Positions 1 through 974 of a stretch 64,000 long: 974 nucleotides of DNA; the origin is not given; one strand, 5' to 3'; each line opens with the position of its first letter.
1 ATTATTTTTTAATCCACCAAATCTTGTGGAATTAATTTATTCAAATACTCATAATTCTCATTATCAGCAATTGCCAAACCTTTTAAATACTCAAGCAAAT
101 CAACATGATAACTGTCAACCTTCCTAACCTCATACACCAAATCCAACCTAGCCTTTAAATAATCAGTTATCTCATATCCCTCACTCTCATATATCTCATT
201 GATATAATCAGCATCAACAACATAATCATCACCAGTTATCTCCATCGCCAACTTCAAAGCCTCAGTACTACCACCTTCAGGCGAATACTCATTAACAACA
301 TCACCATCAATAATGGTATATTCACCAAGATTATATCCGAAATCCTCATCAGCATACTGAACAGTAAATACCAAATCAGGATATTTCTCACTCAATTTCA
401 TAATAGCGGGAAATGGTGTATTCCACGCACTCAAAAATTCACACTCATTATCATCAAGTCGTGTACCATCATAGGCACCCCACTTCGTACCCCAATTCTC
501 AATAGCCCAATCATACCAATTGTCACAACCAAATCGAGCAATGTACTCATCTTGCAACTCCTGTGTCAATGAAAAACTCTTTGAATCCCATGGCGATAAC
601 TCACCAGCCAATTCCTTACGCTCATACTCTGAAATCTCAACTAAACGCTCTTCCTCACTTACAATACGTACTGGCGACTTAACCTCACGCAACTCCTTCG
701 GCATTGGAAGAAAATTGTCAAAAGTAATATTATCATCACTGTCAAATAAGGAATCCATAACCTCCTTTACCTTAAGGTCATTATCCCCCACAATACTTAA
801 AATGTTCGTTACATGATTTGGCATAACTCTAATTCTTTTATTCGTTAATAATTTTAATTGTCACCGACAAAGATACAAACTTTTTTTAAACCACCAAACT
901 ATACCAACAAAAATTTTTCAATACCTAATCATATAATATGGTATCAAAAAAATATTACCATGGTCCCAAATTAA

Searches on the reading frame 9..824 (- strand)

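Call 13: search_protein_families(library=pfam, proteins=[window:9-824:-], max_evalue=0.01)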
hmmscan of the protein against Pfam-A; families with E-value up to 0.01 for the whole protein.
window:9-824:- (271 aa): 1 family
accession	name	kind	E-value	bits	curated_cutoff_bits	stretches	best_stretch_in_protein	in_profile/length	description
PF18406.6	DUF1281_C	-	9.4e-15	54.8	22.8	1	111-191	2-79/88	Ferredoxin-like domain in Api92-like protein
